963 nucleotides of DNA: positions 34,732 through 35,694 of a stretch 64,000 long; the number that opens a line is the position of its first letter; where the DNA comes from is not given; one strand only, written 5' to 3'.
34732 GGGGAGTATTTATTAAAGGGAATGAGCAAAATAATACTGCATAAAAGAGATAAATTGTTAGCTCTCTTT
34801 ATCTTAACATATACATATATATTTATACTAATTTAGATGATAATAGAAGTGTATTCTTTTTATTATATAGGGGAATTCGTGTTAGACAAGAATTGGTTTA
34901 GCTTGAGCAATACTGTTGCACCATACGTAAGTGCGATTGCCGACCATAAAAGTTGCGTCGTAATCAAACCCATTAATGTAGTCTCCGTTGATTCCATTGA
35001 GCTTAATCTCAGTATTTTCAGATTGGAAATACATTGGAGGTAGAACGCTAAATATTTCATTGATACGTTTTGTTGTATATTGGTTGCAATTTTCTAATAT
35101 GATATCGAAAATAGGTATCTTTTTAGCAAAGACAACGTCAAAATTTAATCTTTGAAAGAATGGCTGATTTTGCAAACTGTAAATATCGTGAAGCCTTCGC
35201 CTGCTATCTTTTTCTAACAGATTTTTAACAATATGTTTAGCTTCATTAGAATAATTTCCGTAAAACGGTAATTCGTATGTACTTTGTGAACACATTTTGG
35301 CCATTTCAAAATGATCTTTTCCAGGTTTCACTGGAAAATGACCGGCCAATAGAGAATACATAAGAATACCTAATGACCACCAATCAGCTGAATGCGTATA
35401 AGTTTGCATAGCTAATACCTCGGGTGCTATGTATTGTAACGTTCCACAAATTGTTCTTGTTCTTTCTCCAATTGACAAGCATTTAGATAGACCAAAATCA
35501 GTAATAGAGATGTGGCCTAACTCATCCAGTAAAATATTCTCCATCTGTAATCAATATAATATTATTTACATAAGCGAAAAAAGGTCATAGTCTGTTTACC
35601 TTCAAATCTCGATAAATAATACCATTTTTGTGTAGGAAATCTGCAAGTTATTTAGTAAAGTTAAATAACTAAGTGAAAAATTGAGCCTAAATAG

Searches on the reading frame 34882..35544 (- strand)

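Call 39: search_protein_families(library=pfam, proteins=[window:34882-35544:-], max_evalue=0.0001)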
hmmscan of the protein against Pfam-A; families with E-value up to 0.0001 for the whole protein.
window:34882-35544:- (220 aa): 2 families
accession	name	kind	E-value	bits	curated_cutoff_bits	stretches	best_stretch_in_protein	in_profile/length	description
PF00069.31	Pkinase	-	9e-30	104.4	31.7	1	2-130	127-263/263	Protein kinase domain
PF07714.23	PK_Tyr_Ser-Thr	-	2.5e-14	53.6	23.1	1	2-118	131-249/258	Protein tyrosine and serine/threonine kinase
